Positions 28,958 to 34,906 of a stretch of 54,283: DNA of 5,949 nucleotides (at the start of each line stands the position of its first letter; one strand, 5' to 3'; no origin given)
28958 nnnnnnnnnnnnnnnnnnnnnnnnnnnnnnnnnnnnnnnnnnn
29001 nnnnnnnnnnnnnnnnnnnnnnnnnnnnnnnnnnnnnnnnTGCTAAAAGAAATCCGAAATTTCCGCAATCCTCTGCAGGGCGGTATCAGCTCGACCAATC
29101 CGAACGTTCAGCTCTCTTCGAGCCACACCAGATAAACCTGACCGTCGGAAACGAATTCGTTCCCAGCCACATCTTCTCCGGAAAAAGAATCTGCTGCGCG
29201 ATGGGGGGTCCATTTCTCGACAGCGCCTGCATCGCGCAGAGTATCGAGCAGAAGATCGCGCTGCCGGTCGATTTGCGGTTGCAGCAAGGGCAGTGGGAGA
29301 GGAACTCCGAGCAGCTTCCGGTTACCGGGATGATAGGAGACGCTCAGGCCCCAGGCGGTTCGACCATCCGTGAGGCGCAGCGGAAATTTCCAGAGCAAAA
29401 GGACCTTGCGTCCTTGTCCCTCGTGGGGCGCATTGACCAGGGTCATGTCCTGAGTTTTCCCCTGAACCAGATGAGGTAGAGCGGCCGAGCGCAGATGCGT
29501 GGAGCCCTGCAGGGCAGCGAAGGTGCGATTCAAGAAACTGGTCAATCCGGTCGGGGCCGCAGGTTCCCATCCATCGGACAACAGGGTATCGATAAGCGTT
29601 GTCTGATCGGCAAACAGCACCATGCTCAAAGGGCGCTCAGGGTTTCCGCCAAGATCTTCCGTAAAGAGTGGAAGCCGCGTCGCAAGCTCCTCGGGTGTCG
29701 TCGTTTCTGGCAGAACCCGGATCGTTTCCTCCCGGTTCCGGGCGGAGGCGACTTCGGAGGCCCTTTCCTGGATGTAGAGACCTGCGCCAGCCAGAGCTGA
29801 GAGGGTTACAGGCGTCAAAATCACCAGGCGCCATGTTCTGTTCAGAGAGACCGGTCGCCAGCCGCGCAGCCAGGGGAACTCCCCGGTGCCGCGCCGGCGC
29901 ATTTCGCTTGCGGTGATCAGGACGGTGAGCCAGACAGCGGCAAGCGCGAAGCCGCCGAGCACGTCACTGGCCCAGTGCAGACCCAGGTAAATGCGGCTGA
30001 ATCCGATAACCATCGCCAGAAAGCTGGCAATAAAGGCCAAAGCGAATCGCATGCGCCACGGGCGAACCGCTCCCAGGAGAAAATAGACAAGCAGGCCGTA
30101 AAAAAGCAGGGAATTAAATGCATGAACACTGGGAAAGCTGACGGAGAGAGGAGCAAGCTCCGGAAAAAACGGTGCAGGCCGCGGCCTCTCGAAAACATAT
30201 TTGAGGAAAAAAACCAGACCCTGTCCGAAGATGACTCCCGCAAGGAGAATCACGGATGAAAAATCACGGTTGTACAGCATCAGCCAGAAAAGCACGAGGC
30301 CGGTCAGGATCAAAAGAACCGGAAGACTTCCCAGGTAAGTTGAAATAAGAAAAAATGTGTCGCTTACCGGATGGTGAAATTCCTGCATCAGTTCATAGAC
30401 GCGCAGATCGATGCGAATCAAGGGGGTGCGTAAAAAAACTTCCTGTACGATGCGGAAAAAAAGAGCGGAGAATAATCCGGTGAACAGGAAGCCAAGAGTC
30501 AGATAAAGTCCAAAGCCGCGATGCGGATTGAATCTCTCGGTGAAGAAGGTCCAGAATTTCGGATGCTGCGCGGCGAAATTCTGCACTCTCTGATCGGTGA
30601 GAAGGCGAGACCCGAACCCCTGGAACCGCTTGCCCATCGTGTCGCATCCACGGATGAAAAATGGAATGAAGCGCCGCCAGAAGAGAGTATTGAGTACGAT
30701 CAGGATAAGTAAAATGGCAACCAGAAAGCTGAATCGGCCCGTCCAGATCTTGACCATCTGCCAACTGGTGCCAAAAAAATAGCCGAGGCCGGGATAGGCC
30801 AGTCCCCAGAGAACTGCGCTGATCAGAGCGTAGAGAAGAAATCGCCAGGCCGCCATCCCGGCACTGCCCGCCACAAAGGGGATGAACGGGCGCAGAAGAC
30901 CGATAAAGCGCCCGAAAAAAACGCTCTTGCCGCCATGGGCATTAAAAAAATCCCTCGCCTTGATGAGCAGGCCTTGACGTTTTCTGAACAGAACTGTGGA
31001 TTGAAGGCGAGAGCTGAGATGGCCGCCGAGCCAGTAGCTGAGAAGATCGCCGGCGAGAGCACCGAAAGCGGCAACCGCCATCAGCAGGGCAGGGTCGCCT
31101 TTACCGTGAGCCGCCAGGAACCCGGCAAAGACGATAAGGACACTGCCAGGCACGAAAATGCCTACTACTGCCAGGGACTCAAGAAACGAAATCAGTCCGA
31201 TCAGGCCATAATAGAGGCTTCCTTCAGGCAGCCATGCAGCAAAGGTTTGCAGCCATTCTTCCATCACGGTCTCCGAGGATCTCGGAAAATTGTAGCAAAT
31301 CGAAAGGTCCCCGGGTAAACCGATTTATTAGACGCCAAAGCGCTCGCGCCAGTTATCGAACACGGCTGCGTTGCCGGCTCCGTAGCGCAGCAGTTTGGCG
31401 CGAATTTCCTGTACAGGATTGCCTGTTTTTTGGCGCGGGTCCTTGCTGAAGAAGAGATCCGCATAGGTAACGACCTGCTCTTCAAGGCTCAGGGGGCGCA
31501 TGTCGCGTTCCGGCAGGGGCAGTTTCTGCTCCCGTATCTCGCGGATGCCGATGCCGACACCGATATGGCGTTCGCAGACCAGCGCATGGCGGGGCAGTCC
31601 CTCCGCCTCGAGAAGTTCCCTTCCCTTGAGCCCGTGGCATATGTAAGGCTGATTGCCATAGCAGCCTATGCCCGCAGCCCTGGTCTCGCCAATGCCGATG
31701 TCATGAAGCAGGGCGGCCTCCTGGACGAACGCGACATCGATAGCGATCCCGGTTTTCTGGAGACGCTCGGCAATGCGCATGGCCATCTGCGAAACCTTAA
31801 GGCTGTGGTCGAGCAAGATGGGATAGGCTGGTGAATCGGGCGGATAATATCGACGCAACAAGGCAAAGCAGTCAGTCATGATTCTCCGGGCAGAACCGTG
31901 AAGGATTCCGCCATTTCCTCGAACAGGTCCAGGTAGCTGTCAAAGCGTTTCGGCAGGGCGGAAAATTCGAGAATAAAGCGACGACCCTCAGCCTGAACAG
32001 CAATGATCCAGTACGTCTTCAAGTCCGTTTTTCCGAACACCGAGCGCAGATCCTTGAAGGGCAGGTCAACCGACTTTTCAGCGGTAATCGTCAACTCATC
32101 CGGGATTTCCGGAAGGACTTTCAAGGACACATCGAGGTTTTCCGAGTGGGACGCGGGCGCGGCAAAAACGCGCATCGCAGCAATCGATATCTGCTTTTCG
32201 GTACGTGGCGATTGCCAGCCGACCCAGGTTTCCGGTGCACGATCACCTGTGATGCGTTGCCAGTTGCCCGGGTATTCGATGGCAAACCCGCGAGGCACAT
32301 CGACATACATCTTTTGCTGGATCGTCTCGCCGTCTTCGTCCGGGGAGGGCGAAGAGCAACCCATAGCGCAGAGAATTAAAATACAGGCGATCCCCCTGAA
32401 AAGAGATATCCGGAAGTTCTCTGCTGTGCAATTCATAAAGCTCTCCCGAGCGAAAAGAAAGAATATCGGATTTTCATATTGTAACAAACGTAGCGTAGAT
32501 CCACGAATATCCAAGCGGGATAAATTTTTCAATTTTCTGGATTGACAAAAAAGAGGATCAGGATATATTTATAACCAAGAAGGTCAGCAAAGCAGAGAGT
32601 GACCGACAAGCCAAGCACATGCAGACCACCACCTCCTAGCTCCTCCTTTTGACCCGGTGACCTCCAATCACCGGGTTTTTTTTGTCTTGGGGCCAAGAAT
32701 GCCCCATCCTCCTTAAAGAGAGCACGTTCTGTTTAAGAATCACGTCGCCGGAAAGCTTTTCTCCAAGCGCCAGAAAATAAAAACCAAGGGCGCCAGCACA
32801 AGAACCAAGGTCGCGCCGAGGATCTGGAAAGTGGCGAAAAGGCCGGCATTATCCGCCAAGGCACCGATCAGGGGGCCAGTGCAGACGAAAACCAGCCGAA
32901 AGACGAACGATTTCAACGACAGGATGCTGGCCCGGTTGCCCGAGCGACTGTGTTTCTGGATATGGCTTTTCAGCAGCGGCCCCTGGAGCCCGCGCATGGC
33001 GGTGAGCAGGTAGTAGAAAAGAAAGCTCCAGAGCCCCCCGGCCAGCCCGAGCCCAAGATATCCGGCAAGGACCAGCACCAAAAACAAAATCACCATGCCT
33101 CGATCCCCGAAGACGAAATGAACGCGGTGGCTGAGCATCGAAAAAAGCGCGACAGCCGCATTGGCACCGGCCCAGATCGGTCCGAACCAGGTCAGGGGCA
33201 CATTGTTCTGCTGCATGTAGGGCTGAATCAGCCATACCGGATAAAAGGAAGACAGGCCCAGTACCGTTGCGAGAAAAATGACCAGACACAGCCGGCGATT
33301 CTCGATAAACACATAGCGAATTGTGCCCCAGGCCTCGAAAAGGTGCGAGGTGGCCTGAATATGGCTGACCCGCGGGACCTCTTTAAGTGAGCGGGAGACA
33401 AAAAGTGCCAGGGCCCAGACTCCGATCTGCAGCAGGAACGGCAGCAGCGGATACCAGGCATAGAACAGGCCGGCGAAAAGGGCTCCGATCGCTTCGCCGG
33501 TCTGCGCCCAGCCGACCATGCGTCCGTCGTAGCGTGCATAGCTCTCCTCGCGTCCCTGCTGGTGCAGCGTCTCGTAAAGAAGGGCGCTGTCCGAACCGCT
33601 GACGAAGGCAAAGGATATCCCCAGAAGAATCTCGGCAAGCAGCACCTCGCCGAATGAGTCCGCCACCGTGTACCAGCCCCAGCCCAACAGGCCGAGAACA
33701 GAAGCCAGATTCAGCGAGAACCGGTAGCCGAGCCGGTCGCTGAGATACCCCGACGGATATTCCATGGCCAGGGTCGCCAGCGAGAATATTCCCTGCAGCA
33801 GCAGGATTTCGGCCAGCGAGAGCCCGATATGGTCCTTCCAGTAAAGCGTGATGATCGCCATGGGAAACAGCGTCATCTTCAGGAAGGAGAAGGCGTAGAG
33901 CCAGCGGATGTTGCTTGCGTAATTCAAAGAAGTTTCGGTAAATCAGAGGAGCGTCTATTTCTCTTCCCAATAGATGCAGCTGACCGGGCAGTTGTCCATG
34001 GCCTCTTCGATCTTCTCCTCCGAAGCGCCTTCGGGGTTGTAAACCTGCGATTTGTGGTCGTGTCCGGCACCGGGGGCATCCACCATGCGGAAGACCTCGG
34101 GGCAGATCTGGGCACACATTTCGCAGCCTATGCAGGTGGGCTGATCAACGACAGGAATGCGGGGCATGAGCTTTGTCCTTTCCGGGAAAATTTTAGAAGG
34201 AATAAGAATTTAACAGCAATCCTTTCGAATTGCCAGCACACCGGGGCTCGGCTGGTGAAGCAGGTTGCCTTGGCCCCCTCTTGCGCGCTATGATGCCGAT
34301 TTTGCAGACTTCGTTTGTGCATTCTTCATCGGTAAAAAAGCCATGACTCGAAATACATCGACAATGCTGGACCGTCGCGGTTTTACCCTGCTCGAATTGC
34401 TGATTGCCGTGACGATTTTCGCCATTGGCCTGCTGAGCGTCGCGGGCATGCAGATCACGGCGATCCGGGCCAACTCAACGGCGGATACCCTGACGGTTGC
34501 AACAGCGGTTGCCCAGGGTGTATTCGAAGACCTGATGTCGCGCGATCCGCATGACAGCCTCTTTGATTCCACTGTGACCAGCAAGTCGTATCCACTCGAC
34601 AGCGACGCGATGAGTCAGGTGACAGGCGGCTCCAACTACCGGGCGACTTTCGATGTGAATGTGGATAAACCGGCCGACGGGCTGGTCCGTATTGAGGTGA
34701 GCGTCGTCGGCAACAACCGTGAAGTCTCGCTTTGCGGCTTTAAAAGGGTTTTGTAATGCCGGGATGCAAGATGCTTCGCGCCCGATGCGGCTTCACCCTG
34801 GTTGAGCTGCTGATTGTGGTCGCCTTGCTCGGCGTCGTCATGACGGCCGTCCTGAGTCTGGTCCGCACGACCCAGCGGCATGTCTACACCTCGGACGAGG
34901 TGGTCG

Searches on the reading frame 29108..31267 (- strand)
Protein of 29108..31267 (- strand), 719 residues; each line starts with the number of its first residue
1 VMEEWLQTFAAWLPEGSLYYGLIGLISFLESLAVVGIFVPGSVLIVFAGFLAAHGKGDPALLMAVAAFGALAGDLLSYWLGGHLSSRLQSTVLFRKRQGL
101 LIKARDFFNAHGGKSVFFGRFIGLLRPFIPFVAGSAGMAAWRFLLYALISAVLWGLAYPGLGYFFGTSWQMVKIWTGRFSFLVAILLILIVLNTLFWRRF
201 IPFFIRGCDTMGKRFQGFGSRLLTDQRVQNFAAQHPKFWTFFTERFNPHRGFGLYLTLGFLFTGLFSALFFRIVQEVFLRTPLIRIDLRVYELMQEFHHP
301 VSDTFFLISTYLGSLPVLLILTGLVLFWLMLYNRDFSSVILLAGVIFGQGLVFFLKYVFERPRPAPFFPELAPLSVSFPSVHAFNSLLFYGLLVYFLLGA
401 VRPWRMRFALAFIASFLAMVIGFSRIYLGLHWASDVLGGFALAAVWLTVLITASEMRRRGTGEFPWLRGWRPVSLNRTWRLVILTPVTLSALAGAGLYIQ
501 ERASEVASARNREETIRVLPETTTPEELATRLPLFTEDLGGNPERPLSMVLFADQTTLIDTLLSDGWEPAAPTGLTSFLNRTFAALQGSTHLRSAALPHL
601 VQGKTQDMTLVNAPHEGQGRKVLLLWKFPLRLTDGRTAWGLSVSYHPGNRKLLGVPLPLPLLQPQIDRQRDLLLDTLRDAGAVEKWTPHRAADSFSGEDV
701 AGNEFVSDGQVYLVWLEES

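Call 35: search_protein_families(library=pfam, proteins=[window:29108-31267:-], max_evalue=0.00001)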
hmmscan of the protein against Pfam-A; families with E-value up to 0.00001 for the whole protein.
window:29108-31267:- (719 aa): 3 families
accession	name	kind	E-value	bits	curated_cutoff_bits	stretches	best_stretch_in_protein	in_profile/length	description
PF01569.27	PAP2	-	3.4e-19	69.3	27.2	1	339-457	3-128/130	PAP2 superfamily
PF09335.16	VTT_dom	-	3.8e-16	60.1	33.9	1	39-163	1-122/123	VTT domain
PF14067.11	LssY_C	-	4.2e-16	59.5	25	1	532-710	4-187/188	LssY C-terminus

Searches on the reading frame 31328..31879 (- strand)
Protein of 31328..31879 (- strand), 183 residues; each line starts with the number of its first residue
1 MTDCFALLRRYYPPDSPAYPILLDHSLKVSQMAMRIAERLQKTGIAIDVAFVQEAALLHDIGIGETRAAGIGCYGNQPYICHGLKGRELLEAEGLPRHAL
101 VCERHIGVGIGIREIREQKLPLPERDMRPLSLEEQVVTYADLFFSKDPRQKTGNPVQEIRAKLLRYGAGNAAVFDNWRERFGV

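Call 35: search_protein_families(library=pfam, proteins=[window:31328-31879:-], max_evalue=0.00001)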
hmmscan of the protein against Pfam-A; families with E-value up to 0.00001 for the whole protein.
window:31328-31879:- (183 aa): 1 family
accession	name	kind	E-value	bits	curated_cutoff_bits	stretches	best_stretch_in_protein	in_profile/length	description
PF01966.28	HD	-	3.1e-10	40.8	22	1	23-141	2-111/116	HD domain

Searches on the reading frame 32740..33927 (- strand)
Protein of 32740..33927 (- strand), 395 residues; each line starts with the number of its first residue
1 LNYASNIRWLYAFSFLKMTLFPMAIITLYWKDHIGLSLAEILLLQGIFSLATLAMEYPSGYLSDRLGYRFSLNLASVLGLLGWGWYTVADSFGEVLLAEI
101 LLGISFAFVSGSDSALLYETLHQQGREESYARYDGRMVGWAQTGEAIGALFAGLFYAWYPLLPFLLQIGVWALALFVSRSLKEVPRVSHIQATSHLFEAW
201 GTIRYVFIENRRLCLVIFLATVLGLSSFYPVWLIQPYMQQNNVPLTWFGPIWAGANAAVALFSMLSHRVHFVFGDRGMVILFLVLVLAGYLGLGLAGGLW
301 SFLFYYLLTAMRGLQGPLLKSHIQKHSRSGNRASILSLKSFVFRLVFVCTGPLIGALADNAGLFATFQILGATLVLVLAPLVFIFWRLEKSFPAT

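Call 35: search_protein_families(library=pfam, proteins=[window:32740-33927:-], max_evalue=0.00001)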
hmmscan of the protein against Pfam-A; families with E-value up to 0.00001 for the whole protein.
window:32740-33927:- (395 aa): 1 family
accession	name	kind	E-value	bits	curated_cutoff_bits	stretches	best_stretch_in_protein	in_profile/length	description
PF07690.21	MFS_1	-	5.5e-18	65.4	33.4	1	11-344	5-340/347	Major Facilitator Superfamily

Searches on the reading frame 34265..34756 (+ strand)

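Call 35: search_protein_families(library=pfam, proteins=[window:34265-34756:+], max_evalue=0.00001)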
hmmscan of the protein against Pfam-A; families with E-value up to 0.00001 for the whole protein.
window:34265-34756:+ (163 aa): 1 family
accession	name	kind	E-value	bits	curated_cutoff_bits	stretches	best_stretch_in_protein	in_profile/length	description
PF07963.17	N_methyl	-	1.6e-08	34.2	21.2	1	36-59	3-26/27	Prokaryotic N-terminal methylation motif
